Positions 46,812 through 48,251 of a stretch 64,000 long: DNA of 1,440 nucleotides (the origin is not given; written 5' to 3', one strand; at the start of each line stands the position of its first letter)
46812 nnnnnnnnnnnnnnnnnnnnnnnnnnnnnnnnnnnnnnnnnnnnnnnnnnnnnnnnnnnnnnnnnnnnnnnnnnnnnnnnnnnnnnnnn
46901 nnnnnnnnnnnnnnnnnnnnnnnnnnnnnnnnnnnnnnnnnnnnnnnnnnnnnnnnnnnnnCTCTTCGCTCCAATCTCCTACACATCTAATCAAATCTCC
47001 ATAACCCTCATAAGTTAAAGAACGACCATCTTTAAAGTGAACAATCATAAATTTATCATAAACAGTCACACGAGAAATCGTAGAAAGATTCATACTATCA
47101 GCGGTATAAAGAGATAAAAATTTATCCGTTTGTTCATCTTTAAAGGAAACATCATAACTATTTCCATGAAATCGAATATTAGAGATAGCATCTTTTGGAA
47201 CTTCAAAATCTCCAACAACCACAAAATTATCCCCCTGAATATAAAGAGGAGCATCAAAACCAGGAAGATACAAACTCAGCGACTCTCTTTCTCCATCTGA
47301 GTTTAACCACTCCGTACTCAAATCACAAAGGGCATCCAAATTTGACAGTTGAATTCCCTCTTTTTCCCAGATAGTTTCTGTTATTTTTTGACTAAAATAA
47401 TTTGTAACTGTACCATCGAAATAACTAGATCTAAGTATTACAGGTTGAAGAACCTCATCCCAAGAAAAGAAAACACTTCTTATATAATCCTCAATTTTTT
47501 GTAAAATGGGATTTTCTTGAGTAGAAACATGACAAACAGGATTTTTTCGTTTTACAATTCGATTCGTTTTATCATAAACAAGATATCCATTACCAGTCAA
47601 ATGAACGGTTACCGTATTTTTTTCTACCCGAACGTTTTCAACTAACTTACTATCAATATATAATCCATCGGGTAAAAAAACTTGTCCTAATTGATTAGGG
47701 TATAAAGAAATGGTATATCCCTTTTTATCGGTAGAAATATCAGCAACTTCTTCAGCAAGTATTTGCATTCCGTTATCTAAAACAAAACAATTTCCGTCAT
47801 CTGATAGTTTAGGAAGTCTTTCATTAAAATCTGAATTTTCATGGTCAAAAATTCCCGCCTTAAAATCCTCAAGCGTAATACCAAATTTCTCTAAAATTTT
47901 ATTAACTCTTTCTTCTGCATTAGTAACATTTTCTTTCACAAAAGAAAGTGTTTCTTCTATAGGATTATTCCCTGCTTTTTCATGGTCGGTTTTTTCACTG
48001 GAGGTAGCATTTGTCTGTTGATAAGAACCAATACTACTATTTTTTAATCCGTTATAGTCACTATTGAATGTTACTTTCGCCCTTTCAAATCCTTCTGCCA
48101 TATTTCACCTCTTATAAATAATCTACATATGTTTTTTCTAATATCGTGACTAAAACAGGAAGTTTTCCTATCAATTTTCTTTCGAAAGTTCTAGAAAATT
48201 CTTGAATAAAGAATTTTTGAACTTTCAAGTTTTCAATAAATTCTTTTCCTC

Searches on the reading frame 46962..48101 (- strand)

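Call 60: search_protein_families(library=pfam, proteins=[window:46962-48101:-], max_evalue=1)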
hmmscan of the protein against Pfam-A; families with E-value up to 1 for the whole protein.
window:46962-48101:- (380 aa): 1 family
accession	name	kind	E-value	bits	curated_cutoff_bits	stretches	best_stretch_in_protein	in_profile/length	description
PF08977.15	BOFC_N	-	0.17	12.3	25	1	221-250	3-29/51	Bypass of Forespore C, N terminal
